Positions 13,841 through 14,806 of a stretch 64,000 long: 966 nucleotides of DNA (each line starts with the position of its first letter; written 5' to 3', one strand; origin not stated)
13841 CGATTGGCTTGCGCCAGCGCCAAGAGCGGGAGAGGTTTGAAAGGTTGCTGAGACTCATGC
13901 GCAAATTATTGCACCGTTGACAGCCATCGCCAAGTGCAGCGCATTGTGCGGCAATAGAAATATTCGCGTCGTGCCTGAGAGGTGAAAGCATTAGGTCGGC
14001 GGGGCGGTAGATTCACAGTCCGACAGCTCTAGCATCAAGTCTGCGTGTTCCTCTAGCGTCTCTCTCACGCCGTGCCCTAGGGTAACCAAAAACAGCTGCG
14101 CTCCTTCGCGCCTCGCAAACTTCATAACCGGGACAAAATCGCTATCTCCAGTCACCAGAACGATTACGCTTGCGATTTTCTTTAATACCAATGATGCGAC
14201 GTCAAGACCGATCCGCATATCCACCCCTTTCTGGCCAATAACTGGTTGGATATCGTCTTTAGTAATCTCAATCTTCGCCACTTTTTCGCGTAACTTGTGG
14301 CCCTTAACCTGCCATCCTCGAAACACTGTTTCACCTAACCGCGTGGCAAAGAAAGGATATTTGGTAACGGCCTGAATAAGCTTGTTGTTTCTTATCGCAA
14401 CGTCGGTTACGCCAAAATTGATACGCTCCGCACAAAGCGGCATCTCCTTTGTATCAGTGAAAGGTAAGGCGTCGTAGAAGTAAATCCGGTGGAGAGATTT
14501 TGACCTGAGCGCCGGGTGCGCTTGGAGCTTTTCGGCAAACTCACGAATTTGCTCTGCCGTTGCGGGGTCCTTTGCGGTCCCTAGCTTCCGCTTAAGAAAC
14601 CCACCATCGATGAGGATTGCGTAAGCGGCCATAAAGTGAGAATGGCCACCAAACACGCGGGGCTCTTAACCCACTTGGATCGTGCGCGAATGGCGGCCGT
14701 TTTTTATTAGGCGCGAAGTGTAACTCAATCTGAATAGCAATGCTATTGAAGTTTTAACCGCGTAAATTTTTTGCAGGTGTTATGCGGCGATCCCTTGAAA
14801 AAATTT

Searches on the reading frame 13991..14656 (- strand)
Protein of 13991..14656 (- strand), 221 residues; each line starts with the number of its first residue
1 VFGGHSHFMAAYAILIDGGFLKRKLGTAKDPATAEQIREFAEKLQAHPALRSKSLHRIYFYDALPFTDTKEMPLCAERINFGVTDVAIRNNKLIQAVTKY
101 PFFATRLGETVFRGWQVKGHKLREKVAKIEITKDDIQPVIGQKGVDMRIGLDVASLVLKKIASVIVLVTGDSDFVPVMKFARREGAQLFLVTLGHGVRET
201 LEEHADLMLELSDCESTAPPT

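Call 6: search_protein_families(library=pfam, proteins=[window:13991-14656:-], max_evalue=0.1)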
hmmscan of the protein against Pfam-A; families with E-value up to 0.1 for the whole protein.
window:13991-14656:- (221 aa): 1 family
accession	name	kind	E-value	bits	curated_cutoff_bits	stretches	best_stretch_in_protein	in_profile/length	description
PF01936.24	NYN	-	2.6e-09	38.2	24.2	1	123-192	52-124/145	NYN domain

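Call 7: search_protein_families(library=padloc, proteins=[window:13991-14656:-], max_evalue=0.1)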
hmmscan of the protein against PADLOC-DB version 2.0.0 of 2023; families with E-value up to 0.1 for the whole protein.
window:13991-14656:- (221 aa): 1 family
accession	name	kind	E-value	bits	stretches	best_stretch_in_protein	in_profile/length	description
PDLC01154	NYN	-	1.6e-05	22.5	1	142-214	228-298/310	"LabA-like protein, NYN family nuclease"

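Call 9: find_homologous_proteins(query=window:13991-14629:-, max_evalue=0.001)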
Query window:13991-14629:- (212 aa): 3669 proteins with E <= 0.001 among 4051 candidates; the best 120 are listed.
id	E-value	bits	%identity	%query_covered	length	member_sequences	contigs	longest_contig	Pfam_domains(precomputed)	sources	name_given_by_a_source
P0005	2.2e-134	463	100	100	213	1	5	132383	PF01936.25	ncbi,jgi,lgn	jgi:uncharacterized LabA/DUF88 family protein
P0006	2.9e-111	388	83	96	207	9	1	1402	PF01936.25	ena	-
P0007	8.0e-108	377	83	96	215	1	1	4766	PF01936.25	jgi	jgi:uncharacterized LabA/DUF88 family protein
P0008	5.0e-102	358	76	96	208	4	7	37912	PF01936.25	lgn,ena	-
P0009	1.1e-101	357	77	96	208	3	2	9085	PF01936.25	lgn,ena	-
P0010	8.4e-98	344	74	96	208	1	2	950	PF01936.25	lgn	-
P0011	1.4e-97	343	75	96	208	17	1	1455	PF01936.25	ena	-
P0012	3.5e-93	329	70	96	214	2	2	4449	PF01936.25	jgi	-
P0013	8.4e-81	288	65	95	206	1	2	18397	PF01936.25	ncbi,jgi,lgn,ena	jgi:uncharacterized LabA/DUF88 family protein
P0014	1.4e-71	258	60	96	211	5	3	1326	PF01936.25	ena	-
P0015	7.3e-71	256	60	97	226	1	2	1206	PF01936.25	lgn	-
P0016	3.8e-70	254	56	98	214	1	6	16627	PF01936.25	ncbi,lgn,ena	-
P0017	7.6e-70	253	61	95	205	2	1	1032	PF01936.25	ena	-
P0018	1.1e-69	252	58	95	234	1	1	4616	PF01936.25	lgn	-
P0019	1.2e-69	252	60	94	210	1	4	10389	PF01936.25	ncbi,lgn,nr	ncbi:MAG: NYN domain-containing protein [Methylococcaceae bacterium]|nr:NYN domain-containing protei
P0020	8.9e-69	249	58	95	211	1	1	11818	PF01936.25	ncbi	-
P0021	9.2e-69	249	58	95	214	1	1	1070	PF01936.25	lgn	-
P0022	1.1e-68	249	57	97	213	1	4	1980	PF01936.25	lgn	-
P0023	1.8e-68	248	59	94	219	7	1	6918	PF01936.25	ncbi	-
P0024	3.2e-68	247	57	95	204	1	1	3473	PF01936.25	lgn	-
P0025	5.9e-68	247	57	94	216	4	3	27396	PF01936.25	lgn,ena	-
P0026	1.1e-67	246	58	95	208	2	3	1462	PF01936.25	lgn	-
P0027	1.5e-67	245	57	95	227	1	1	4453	PF01936.25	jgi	jgi:uncharacterized LabA/DUF88 family protein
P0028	1.6e-67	245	55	96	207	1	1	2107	PF01936.25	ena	-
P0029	1.7e-67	245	58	94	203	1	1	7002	PF01936.25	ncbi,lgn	-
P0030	2.0e-67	245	56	95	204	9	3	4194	PF01936.25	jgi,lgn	jgi:uncharacterized LabA/DUF88 family protein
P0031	2.6e-67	244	56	96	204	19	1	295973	PF01936.25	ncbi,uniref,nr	ncbi:NYN domain-containing protein [Zoogloea sp. LCSB751]|uniref:NYN domain-containing protein n=1 T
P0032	2.7e-67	244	55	95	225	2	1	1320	PF01936.25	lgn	-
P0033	3.8e-67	244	58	95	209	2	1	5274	PF01936.25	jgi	jgi:uncharacterized LabA/DUF88 family protein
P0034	4.8e-67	244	56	95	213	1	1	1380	PF01936.25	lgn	-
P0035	4.9e-67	244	58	94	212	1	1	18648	PF01936.25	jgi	jgi:uncharacterized LabA/DUF88 family protein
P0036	5.5e-67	243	57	95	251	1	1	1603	PF01936.25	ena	-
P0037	6.8e-67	243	54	95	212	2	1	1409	PF01936.25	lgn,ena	-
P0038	7.1e-67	243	58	94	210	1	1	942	PF01936.25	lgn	-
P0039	7.1e-67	243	58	94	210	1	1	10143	PF01936.25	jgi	-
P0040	7.3e-67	243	55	95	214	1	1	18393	PF01936.25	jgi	jgi:uncharacterized LabA/DUF88 family protein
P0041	1.0e-66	242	53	95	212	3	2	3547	PF01936.25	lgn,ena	-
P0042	1.1e-66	242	56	94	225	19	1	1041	PF01936.25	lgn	-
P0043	1.8e-66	242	54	97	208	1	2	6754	PF01936.25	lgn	-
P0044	2.1e-66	241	54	99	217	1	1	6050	PF01936.25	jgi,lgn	jgi:uncharacterized LabA/DUF88 family protein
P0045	2.3e-66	241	58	95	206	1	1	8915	PF01936.25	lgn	-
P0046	2.5e-66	241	57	94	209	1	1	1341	PF01936.25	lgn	-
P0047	6.9e-66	240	56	95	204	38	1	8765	PF01936.25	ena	-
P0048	8.8e-66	239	56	94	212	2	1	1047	PF01936.25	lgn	-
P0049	9.5e-66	239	55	99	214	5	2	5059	PF01936.25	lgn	-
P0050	9.6e-66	239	55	94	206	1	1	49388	PF01936.25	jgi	jgi:uncharacterized LabA/DUF88 family protein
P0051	1.0e-65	239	54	96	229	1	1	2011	PF01936.25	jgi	jgi:uncharacterized LabA/DUF88 family protein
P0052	1.5e-65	239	57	94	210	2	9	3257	PF01936.25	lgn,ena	-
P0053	1.6e-65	239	56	94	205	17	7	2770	PF01936.25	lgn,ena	-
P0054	1.9e-65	238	55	95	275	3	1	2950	PF01936.25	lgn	-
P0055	2.2e-65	238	56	95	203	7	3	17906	PF01936.25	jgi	jgi:uncharacterized LabA/DUF88 family protein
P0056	2.5e-65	238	56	94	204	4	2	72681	PF01936.25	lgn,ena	-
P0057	2.9e-65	238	56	94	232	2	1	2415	PF01936.25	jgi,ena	-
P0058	3.3e-65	238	55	99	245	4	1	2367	PF01936.25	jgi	-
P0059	3.4e-65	237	55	94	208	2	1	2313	PF01936.25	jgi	jgi:uncharacterized LabA/DUF88 family protein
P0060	3.8e-65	237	53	95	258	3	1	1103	PF01936.25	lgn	-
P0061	4.0e-65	237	56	94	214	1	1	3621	PF01936.25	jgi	jgi:uncharacterized LabA/DUF88 family protein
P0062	4.7e-65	237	54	94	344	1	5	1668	PF01936.25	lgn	-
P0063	5.5e-65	237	52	95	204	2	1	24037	PF01936.25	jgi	jgi:uncharacterized LabA/DUF88 family protein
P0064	6.9e-65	236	55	95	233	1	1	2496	PF01936.25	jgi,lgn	jgi:uncharacterized LabA/DUF88 family protein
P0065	7.0e-65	236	54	95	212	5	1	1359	PF01936.25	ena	-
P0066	7.1e-65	236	53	99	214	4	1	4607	PF01936.25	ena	-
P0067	7.8e-65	236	53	99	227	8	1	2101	PF01936.25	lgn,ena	-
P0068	8.8e-65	236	52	94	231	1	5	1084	PF01936.25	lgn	-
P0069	9.4e-65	236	54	98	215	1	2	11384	PF01936.25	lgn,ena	-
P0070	1.0e-64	236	57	94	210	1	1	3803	PF01936.25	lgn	-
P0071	1.3e-64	236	56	94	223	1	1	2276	PF01936.25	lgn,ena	-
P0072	1.3e-64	236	53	94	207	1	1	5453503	PF01936.25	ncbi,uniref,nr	ncbi:NYN domain-containing protein [Diaphorobacter sp. HDW4B]|uniref:NYN domain-containing protein n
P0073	1.4e-64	235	55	95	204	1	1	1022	PF01936.25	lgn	-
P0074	1.9e-64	235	57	95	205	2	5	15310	PF01936.25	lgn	-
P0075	2.5e-64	235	53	97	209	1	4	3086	PF01936.25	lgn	-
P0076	2.5e-64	235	53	96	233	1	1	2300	PF01936.25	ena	-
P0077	2.6e-64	235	54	98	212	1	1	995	PF01936.25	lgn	-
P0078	2.7e-64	235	52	94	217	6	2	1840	PF01936.25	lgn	-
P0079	3.3e-64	234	53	99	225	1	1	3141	PF01936.25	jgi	-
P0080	5.2e-64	234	53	98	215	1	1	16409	PF01936.25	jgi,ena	-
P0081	5.9e-64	233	54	94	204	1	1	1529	PF01936.25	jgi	-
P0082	5.9e-64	233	55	100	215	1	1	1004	PF01936.25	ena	-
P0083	7.2e-64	233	55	94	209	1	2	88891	PF01936.25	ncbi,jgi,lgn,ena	-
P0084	9.0e-64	233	55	94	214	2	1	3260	PF01936.25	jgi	-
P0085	9.3e-64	233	57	94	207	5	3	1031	PF01936.25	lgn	-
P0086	9.3e-64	233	55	93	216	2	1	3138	PF01936.25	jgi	jgi:uncharacterized LabA/DUF88 family protein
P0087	9.5e-64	233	56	95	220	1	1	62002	PF01936.25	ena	-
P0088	1.0e-63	233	54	95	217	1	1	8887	PF01936.25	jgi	jgi:hypothetical protein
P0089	1.1e-63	233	54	94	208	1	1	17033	PF01936.25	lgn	-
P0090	1.1e-63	233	54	95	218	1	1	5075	PF01936.25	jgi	jgi:uncharacterized LabA/DUF88 family protein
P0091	1.1e-63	233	55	94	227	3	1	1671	PF01936.25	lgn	-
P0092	1.1e-63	233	53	95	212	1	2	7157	PF01936.25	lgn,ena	-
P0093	1.2e-63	232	54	95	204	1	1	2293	PF01936.25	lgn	-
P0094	1.2e-63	232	56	94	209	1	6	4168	PF01936.25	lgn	-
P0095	1.2e-63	232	54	95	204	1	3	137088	PF01936.25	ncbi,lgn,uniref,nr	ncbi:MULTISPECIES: NYN domain-containing protein [unclassified Comamonas]|uniref:NYN domain-containi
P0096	1.3e-63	232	55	94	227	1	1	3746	PF01936.25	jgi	jgi:uncharacterized LabA/DUF88 family protein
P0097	1.3e-63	232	55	94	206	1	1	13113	PF01936.25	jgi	jgi:uncharacterized LabA/DUF88 family protein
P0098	1.4e-63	232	53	95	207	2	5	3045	PF01936.25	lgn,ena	-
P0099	1.5e-63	232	53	96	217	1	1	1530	PF01936.25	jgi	jgi:uncharacterized LabA/DUF88 family protein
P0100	1.6e-63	232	50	99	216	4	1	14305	PF01936.25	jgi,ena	-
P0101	1.6e-63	232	51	98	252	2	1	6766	PF01936.25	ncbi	-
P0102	1.6e-63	232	50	99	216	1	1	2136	PF01936.25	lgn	-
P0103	2.0e-63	232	53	97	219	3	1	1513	PF01936.25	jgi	jgi:hypothetical protein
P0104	2.1e-63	232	55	94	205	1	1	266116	PF01936.25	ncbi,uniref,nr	ncbi:NYN domain-containing protein [Methylomonas sp. SURF-2]|uniref:NYN domain-containing protein n=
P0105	2.1e-63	232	55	94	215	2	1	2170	PF01936.25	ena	-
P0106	2.3e-63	232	55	94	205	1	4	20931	PF01936.25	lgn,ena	-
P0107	2.3e-63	232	53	95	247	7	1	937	PF01936.25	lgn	-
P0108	2.3e-63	231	54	98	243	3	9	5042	PF01936.25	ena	-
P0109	2.5e-63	231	54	95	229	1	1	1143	PF01936.25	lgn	-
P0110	2.6e-63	231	54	95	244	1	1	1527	PF01936.25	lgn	-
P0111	2.7e-63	231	53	95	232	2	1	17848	PF01936.25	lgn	-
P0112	2.7e-63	231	51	99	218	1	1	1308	PF01936.25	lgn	-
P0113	2.9e-63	231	55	99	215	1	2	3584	PF01936.25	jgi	jgi:uncharacterized LabA/DUF88 family protein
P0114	3.4e-63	231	57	94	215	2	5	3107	PF01936.25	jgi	jgi:uncharacterized LabA/DUF88 family protein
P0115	3.4e-63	231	54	94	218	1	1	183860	PF01936.25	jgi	jgi:hypothetical protein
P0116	3.4e-63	231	56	89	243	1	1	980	PF01936.25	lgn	-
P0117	3.6e-63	231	55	94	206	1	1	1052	PF01936.25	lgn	-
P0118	4.5e-63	231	53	94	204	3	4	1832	PF01936.25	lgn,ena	-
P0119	5.1e-63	230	56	94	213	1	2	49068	PF01936.25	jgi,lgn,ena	-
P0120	5.5e-63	230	54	94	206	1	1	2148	PF01936.25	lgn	-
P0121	5.8e-63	230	53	94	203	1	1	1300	PF01936.25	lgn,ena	-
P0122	5.8e-63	230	52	98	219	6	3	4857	PF01936.25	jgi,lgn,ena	jgi:uncharacterized LabA/DUF88 family protein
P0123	6.5e-63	230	53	95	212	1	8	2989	PF01936.25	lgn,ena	-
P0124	6.6e-63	230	55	94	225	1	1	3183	PF01936.25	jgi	jgi:uncharacterized LabA/DUF88 family protein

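Call 16: search_protein_families(library=ncbifam, proteins=[window:13991-14629:-], max_evalue=0.1)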
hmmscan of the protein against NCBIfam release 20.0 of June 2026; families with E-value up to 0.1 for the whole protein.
window:13991-14629:- (212 aa): 1 family
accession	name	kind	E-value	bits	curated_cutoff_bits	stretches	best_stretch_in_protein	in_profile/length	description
TIGR00288.1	TIGR00288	hypoth_equivalog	2.4e-07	30.8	178.45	1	122-203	75-156/160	TIGR00288 family NYN domain-containing protein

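Call 17: search_protein_families(library=phrogs, proteins=[window:13991-14629:-], max_evalue=0.01)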
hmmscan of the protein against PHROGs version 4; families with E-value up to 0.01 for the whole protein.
window:13991-14629:- (212 aa): 1 family
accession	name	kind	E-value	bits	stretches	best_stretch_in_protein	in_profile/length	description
phrog_5783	-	unknown function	3e-52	178.6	1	4-199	5-217/246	-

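Call 18: find_encoding_contigs(protein=P0008, flank=6000, max_places=5)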
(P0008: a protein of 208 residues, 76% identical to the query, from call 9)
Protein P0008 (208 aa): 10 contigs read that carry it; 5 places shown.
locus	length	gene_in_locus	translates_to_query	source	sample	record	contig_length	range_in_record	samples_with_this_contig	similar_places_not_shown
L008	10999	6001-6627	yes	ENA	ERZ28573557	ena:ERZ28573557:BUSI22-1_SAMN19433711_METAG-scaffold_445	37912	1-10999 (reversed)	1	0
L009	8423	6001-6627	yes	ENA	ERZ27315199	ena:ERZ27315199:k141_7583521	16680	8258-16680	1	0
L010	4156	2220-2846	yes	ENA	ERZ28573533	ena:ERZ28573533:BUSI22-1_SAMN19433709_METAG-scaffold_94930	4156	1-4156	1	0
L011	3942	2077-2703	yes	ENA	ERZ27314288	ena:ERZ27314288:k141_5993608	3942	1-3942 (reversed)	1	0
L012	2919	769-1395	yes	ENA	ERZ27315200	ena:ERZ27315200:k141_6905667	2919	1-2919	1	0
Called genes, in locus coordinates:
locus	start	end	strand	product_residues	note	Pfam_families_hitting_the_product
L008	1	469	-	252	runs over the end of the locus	PF11249:DUF3047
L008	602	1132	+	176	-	PF04379:DUF525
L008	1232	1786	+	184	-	-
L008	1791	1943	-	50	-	-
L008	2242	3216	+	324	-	PF03562:MltA, PF06725:3D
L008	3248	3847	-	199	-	PF07929:PRiA4_ORF3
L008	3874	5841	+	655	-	PF01555:N6_N4_Mtase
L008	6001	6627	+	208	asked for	PF01936:NYN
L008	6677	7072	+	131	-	PF08780:NTase_sub_bind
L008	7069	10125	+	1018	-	PF01909:NTP_transf_2 (weak), PF18765:Polbeta, PF04851:ResIII (faint)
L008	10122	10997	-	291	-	?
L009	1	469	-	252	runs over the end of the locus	PF11249:DUF3047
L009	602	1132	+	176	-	PF04379:DUF525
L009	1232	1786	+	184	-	-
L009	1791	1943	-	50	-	-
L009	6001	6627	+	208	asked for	PF01936:NYN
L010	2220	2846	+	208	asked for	PF01936:NYN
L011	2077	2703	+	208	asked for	PF01936:NYN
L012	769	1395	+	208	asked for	PF01936:NYN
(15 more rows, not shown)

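Call 19: find_encoding_contigs(protein=P0013, flank=6000, max_places=3)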
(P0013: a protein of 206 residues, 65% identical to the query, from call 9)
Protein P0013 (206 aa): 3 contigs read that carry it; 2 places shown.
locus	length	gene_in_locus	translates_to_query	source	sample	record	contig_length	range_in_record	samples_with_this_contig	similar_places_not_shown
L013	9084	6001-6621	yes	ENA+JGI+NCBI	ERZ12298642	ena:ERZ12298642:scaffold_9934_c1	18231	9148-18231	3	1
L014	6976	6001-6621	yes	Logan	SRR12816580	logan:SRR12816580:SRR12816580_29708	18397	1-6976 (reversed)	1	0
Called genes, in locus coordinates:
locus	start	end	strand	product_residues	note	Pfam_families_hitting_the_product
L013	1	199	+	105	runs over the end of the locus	-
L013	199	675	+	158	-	-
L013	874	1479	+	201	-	-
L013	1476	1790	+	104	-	-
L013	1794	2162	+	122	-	-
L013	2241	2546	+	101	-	PF13730:HTH_36 (weak)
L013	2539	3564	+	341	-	PF13730:HTH_36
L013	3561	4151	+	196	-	-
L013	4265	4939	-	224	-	-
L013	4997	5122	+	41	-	-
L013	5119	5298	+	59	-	-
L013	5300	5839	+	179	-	-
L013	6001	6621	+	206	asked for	PF01936:NYN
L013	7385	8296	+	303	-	-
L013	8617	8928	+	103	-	-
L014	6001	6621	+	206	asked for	PF01936:NYN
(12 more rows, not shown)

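Call 20: find_encoding_contigs(protein=P0031, flank=6000, max_places=3)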
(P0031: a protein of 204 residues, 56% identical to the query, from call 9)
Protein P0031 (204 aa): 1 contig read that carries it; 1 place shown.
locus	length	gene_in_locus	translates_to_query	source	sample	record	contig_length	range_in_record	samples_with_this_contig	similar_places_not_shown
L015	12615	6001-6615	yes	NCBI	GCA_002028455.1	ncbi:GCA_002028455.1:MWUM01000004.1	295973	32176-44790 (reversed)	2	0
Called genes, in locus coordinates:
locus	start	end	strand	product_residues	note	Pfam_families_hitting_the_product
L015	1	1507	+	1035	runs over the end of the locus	PF00873:ACR_tran, PF03176:MMPL (weak)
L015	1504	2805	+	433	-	PF02321:OEP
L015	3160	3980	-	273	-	PF13340:DUF4096, PF01609:DDE_Tnp_1, PF13586:DDE_Tnp_1_2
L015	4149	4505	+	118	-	PF00126:HTH_1 (weak)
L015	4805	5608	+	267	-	PF01925:TauE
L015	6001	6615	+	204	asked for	PF01936:NYN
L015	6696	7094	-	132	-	PF10865:DUF2703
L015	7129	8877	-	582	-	PF00142:Fer4_NifH (weak), PF01656:CbiA, PF02374:ArsA_ATPase, PF02562:PhoH (faint), PF03308:MeaB (faint), PF13614:AAA_31, PF01656:CbiA, PF02374:ArsA_ATPase, +3 more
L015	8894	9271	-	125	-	PF06953:ArsD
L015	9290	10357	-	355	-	PF13593:SBF_like (weak), PF01758:SBF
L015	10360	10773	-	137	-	PF01451:LMWPc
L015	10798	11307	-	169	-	PF01451:LMWPc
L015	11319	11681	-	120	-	PF12840:HTH_20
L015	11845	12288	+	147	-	PF20432:Xre-like-HTH (weak), PF09722:Xre_MbcA_ParS_C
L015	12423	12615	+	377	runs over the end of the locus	-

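Call 43: find_related_loci(query=window:13991-14632:-, collection=viral_contigs, flank=6000)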
Query window:13991-14632:- (213 aa) in viral_contigs; peptide patterns used: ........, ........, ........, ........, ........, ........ (x = any residue, [..] = any of these).
8 stretches matched a pattern, but none encodes a relative of the query by tblastn (E <= 1e-3).

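Call 61: search_dna_similar(query=window:13991-14632:-, collection=phages, mode=protein, max_rows=25)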
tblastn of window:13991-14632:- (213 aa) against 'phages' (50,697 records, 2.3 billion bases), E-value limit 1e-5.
Records with a match: 65; places in all: 66; records where one place covers at least 80% of the query: 65.
Best place of each record, by identity: <60% 65.
By first word of the organism name: Stx2a-converting 48; Escherichia 6; Bacteriophage 3; Streptococcus 2; Burkholderia 2; Proteus 1; Dorea 1; Moraxella 1; Lactococcus 1.
By host as written in the record: - 55; Burkholderia thailandensis 2; Streptococcus azizii 13-1151-1 1; Streptococcus azizii 1206367 1; Proteus mirabilis 1; Dorea sp. 000433215 DA134 1; Moraxella catarrhalis 1; Lactococcus garvieae strain Bacchus 1; and 2 more.
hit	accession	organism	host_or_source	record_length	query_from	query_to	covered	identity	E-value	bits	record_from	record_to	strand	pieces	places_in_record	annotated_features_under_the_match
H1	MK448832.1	Streptococcus phage Javan85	Streptococcus azizii 13-1151-1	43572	5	212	98%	35.7%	7e-26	110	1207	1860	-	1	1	hypothetical protein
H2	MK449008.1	Streptococcus phage Javan84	Streptococcus azizii 1206367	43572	5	212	98%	35.7%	7e-26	110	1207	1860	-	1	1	hypothetical protein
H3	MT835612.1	Bacteriophage sp.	human fecal samples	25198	5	198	91%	37.7%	3e-28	117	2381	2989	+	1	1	record has no annotation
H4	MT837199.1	Bacteriophage sp.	human fecal samples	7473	5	198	91%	36.6%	8e-26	109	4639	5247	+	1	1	record has no annotation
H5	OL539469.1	Proteus phage vB_PmiP_Brookers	Proteus mirabilis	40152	1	198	93%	35.6%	1e-23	103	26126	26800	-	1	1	putative NYN domain-containing protein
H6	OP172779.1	Dorea phage DO134P1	Dorea sp. 000433215 DA134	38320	5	198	91%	35.3%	3e-27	114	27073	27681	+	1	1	hypothetical protein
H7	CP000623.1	Burkholderia phage phiE202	Burkholderia thailandensis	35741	5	198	91%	34.8%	4e-24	104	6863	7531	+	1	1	gp9, Cpp15 | gp8, hypothetical protein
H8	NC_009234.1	Burkholderia phage phiE202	Burkholderia thailandensis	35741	5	198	91%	34.8%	4e-24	104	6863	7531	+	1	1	NYN domain-containing protein | gp8, hypothetical protein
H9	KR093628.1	Moraxella phage Mcat4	Moraxella catarrhalis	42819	5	198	91%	34.5%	1e-24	106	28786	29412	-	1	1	hypothetical protein (x2)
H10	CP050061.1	Lactococcus phage Bacchus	Lactococcus garvieae strain Bacchus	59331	5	198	91%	33.8%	7e-25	107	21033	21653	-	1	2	record has no annotation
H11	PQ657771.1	Escherichia phage EC.P3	Escherichia coli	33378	1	198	93%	32.1%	6e-20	93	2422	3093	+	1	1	hypothetical protein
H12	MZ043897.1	Escherichia phage E212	Escherichia coli K88 cvcc83902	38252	1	198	93%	32.1%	6e-20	93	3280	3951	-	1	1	hypothetical protein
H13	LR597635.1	Escherichia phage ev099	-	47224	1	198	93%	32.1%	6e-20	93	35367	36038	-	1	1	hypothetical protein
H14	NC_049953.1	Escherichia phage ev099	-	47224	1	198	93%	32.1%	6e-20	93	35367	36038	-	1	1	NYN domain-containing protein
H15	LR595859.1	Escherichia phage 2B8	-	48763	1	198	93%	32.1%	6e-20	93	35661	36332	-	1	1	FIG00643674: hypothetical protein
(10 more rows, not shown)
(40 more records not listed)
